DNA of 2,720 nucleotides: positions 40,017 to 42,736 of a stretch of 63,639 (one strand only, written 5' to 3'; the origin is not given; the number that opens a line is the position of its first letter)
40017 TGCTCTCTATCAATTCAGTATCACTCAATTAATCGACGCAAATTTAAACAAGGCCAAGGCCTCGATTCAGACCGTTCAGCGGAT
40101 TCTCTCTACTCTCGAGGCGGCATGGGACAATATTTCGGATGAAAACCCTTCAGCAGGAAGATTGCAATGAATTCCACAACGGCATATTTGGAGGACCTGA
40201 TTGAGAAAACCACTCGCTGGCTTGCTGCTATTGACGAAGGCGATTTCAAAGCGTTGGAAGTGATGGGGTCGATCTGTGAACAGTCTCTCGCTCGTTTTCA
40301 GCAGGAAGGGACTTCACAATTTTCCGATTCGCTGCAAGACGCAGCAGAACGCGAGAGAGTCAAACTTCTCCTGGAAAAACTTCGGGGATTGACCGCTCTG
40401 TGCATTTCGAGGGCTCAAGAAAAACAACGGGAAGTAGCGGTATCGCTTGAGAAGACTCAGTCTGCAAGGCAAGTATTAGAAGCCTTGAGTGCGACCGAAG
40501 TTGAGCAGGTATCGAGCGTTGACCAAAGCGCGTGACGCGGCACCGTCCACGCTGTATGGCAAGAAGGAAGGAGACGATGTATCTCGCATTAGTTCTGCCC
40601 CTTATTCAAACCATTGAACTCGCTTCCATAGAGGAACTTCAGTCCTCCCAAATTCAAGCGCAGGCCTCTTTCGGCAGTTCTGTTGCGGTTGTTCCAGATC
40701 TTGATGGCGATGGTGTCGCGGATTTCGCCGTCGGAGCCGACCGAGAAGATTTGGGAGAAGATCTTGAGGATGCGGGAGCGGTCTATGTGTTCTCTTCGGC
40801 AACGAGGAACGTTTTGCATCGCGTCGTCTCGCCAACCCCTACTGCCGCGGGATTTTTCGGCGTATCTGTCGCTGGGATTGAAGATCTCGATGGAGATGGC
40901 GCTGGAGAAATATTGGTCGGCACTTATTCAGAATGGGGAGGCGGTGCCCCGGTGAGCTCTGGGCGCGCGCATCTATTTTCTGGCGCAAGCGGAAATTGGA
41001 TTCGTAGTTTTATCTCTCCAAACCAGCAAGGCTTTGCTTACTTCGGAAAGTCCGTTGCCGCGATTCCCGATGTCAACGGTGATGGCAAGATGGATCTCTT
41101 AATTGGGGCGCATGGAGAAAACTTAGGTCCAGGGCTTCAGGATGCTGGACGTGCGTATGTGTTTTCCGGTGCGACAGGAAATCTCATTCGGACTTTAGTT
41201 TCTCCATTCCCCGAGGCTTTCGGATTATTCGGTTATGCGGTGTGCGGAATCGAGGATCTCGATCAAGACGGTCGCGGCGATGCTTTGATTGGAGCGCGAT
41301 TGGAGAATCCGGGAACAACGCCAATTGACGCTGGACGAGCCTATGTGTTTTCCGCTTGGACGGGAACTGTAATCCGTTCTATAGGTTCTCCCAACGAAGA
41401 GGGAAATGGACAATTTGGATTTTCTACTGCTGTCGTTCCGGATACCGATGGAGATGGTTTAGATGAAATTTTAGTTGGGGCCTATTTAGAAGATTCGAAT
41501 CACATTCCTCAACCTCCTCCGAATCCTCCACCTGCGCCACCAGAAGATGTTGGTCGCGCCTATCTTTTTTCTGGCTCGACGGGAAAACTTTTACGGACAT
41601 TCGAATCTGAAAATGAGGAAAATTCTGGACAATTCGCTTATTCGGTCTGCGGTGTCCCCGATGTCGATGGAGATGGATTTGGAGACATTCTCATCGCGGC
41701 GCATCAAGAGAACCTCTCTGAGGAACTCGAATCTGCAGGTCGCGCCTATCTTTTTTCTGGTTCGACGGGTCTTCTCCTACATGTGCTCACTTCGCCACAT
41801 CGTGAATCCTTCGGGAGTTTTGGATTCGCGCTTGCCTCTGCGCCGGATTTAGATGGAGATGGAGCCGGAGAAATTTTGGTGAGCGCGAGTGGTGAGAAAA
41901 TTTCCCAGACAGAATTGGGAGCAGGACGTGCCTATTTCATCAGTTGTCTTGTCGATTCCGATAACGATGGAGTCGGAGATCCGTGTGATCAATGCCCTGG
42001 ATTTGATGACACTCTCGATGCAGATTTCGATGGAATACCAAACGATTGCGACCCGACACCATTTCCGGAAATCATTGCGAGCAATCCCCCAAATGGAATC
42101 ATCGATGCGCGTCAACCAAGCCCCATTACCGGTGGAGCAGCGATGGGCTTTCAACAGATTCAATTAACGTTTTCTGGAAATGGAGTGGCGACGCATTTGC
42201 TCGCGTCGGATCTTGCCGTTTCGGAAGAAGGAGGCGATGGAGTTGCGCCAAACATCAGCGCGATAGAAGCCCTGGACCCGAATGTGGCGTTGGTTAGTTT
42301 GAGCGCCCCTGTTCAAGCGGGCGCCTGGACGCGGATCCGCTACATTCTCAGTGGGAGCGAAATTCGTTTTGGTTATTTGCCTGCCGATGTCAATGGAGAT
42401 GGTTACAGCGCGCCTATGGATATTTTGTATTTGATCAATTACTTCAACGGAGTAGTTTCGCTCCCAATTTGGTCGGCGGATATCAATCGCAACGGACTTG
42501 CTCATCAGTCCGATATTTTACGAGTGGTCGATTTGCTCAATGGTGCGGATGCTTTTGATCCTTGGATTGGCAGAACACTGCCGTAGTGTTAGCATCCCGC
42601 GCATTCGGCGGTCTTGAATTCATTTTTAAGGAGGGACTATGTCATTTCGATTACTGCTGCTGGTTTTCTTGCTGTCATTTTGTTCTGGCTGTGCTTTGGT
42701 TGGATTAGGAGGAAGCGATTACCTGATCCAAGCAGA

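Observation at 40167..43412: FG-GAP beta-propeller / dockerin protein and an OM beta-barrel appended to the flaG-fliD-fliS chaperone operon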

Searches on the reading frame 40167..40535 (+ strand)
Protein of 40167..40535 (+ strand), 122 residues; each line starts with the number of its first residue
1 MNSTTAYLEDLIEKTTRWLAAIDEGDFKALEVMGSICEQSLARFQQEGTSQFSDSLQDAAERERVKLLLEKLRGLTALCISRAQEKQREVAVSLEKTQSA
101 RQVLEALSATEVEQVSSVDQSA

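Call 3: search_protein_families(library=pfam, proteins=[window:40167-40535:+], max_evalue=0.01)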
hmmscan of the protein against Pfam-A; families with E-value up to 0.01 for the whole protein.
window:40167-40535:+ (122 aa): 0 families

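Call 12: find_homologous_proteins(query=window:40167-40535:+, max_evalue=0.001)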
Query window:40167-40535:+ (122 aa): 1 proteins with E <= 0.001 among 26 candidates.
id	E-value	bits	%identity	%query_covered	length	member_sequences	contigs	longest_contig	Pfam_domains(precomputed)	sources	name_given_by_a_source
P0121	3.0e-66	238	100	100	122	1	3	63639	-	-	-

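Call 24: predict_structure(protein=window:40167-40535:+)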
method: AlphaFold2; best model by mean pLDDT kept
length: 122 residues; sequences in the alignment: 1
mean_pLDDT: 78.5   pTM: 0.61
mean pLDDT of the five models: 78.5, 78.3, 77.4, 74.7, 73.4
residues with pLDDT >= 90: 1; 70-90: 93; 50-70: 27; < 50: 1
segments of 3 or more residues with pLDDT < 50: none
pLDDT, mean of each block of 10 residues (from residue 1): 78 87 75 76 67 77 86 87 85 84 84 61 54
secondary structure, 60 per line:
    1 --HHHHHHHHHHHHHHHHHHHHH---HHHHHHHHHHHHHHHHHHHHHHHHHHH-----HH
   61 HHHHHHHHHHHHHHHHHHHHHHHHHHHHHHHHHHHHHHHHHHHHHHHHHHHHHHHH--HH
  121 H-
elements in order: H3-23 H27-53 H59-116

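Call 28: search_solved_structures(query=A1, max_evalue=10)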
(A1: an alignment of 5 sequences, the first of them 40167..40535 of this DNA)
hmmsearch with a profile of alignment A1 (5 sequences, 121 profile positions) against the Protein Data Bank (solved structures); distinct sequences matched with E-value up to 10: 3.
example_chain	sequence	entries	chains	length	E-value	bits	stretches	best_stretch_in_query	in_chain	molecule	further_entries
2jua_A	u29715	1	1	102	0.8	13.5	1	26-76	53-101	de novo protein S836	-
1rv8_A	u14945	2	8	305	1.3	12.8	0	72-111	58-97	fructose-1,6-bisphosphate aldolase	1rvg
2w2c_A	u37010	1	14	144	1.7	12.5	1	3-36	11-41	CALCIUM/CALMODULIN-DEPENDENT PROTEIN KINASE TYPE II DELTA CHAIN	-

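Call 29: search_protein_families(library=pfam, alignment_id=A1, max_evalue=1)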
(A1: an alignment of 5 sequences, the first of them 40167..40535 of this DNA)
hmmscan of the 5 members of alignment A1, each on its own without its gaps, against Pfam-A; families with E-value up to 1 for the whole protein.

A. member 1, window:40167-40535:+ (122 aa): 4 families
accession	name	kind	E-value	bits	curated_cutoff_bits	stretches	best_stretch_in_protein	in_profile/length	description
PF05400.18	FliT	-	0.021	16.1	29.5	1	19-105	2-83/85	Flagellar protein FliT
PF08332.16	CaMKII_AD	-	0.04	14.5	22.1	1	10-57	4-48/128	Calcium/calmodulin dependent protein kinase II association domain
PF18042.7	ORF_12_N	-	0.081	13.8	26.7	1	45-105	25-85/94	ORF 12 gene product N-terminal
PF14218.11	COP23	-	0.11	12.7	27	1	52-113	48-114/138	Circadian oscillating protein COP23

B. families by the number of members that match (of 5 scanned): 14 families
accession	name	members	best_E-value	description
PF09502.15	HrpB4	1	0.014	Bacterial type III secretion protein (HrpB4)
PF13530.11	SCP2_2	1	0.015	Sterol carrier protein domain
PF01037.27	AsnC_trans_reg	1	0.015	Lrp/AsnC ligand binding domain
PF05957.18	DUF883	1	0.015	DUF883 N-terminal domain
PF05400.18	FliT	1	0.021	Flagellar protein FliT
PF08332.16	CaMKII_AD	1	0.04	Calcium/calmodulin dependent protein kinase II association domain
PF15605.11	Ntox28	1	0.057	Bacterial toxin 28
PF18042.7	ORF_12_N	1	0.081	ORF 12 gene product N-terminal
PF07743.18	HSCB_C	1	0.094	HSCB C-terminal oligomerisation domain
PF14218.11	COP23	1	0.11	Circadian oscillating protein COP23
PF11819.13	CUPID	1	0.11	Cytohesin Ubiquitin Protein Inducing Domain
PF05130.17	FlgN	1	0.13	FlgN protein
PF08187.16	Tetradecapep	1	0.14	Myoactive tetradecapeptides family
PF07739.18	TipAS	1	0.15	TipAS antibiotic-recognition domain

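Call 30: search_protein_families(library=ncbifam, proteins=[window:40167-40535:+], max_evalue=0.1)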
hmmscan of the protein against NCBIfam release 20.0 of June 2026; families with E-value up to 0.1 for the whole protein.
window:40167-40535:+ (122 aa): 0 families

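Call 31: fold_search(model_id=the predicted structure, library=pdb)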
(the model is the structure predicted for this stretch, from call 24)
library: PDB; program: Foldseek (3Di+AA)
matches with E <= 10: 276; with E <= 0.001: 0
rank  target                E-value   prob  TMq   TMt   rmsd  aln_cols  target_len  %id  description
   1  5aqs_D                7.8e-01  0.30  0.30  0.33   6.7        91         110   12  Fragment-based screening of HSP70 sheds light on the functional role of ATP-binding site residues (released 2016-10-05)
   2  3nvo_A                8.3e-01  0.41  0.38  0.23   5.4       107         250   19  The Soluble Domain Structure of the ZntB Zn2+ Efflux System (released 2011-03-23)
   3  3uun_A                8.7e-01  0.69  0.49  0.51   6.7       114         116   12  Crystal Structure of N-terminal first spectrin repeat of dystrophin (released 2012-09-19)
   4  9n22_L                8.7e-01  0.25  0.30  0.28  22.4       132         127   11  Y20S (Sec18-Sec17-Sec9-Sso1-Snc1) EDTA - Class 2 (released 2025-10-01)
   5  5aqf_B                9.8e-01  0.25  0.29  0.31   6.9        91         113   12  Fragment-based screening of HSP70 sheds light on the functional role of ATP-binding site residues (released 2016-10-05)
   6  2lfd_MODEL_1_A        1.0e+00  0.30  0.33  0.35  10.3       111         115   13  Solution NMR structure of Diiron protein in presence of 2 eq Zn2+, Northeast Structural Genomics Consortium Ta (released 2011-08-24)
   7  6g6w_B                1.1e+00  0.66  0.54  0.45  17.2       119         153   14  HUMAN PI3KDELTA IN COMPLEX WITH LIGAND LASW1976 (released 2018-11-07)
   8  8v8u_B                1.1e+00  0.63  0.52  0.25  17.8       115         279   15  PI3Ka H1047R co-crystal structure with inhibitor in cryptic pocket near H1047R (compound 12). (released 2024-03-20)
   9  8xyv_B                1.1e+00  0.25  0.35  0.40   5.9       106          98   21  De novo designed protein 0705-5 (released 2024-10-02)
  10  5m6u_B                1.2e+00  0.60  0.54  0.42  17.6       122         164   16  HUMAN PI3KDELTA IN COMPLEX WITH LASW1579 (released 2017-02-01)
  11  5aqq_F                1.2e+00  0.41  0.37  0.41   5.2        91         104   13  Fragment-based screening of HSP70 sheds light on the functional role of ATP-binding site residues (released 2016-10-05)
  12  9nlz_L                1.2e+00  0.66  0.52  0.51  23.4       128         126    9  Y20S (Sec18-Sec17-Sec9-Sso1-Snc1) EDTA - Class 8 (released 2025-10-01)
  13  3g6b_B                1.2e+00  0.57  0.52  0.33  16.5       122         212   15  Crystal structure of a Soluble Chemoreceptor from Thermotoga maritima Asn217Ile mutant (released 2009-07-28)
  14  3mtt                  1.2e+00  0.54  0.53  0.41  17.8       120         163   15  Crystal structure of iSH2 domain of human p85beta, Northeast Structural Genomics Consortium Target HR5531C (released 2010-05-19)
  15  5aqq_D                1.2e+00  0.35  0.36  0.39   5.5        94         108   13  Fragment-based screening of HSP70 sheds light on the functional role of ATP-binding site residues (released 2016-10-05)
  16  6ch2_D                1.3e+00  0.28  0.37  0.32  16.5       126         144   11  Crystal structure of the cytoplasmic domain of FlhA and FliT-FliD complex (released 2018-05-16)
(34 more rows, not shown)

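Call 52: search_protein_representatives(protein=window:40167-40535:+)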
Query: 122 residues. Proteins with E-value up to 0.001 (for the whole library): 1; up to 1e-10: 1; up to 1e-30: 0. The best 1 are listed.
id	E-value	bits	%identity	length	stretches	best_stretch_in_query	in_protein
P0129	1.2e-30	122.2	58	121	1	1-122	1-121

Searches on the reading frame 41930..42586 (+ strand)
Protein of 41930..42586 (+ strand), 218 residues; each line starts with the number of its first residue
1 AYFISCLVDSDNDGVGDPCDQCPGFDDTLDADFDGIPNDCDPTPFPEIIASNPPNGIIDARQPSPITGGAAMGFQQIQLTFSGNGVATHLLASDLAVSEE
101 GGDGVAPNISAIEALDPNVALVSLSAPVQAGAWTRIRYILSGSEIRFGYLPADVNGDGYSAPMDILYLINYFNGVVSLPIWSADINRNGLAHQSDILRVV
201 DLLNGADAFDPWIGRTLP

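Call 55: search_protein_families(library=pfam, proteins=[window:41930-42586:+], max_evalue=0.05)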
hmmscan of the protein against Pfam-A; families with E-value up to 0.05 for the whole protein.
window:41930-42586:+ (218 aa): 1 family
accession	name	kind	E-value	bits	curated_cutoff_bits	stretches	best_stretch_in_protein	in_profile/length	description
PF00404.24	Dockerin_1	-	8.7e-06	26.3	22.9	1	152-203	2-56/57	Dockerin type I domain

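Call 67: search_solved_structures(query=window:41930-42586:+, max_evalue=1, show_alignments=2)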
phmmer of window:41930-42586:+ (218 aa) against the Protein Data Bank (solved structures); distinct sequences matched with E-value up to 1: 8.
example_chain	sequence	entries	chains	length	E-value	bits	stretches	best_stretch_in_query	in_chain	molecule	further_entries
3ul4_B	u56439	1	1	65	0.038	16.6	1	137-177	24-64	Cellulosome enzyme, dockerin type I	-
2y3n_B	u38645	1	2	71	0.21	14.2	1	148-199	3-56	CELLULOSOMAL FAMILY-48 PROCESSIVE GLYCOSIDE HYDROLASE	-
3cc8_A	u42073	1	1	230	0.53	12.9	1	110-147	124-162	Putative methyltransferase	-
3lsu_A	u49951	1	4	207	0.79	12.3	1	60-119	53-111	Superoxide dismutase [Mn], mitochondrial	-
4e4e_A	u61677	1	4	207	0.79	12.3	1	60-119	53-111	Superoxide dismutase [Mn], mitochondrial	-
4f6e_A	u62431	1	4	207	0.8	12.3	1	60-119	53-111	Superoxide dismutase [Mn], mitochondrial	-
3bfr_A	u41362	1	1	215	0.86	12.2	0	60-119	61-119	Superoxide dismutase [Mn]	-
3rn4_A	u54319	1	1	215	0.86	12.2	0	60-119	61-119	Superoxide dismutase [Mn], mitochondrial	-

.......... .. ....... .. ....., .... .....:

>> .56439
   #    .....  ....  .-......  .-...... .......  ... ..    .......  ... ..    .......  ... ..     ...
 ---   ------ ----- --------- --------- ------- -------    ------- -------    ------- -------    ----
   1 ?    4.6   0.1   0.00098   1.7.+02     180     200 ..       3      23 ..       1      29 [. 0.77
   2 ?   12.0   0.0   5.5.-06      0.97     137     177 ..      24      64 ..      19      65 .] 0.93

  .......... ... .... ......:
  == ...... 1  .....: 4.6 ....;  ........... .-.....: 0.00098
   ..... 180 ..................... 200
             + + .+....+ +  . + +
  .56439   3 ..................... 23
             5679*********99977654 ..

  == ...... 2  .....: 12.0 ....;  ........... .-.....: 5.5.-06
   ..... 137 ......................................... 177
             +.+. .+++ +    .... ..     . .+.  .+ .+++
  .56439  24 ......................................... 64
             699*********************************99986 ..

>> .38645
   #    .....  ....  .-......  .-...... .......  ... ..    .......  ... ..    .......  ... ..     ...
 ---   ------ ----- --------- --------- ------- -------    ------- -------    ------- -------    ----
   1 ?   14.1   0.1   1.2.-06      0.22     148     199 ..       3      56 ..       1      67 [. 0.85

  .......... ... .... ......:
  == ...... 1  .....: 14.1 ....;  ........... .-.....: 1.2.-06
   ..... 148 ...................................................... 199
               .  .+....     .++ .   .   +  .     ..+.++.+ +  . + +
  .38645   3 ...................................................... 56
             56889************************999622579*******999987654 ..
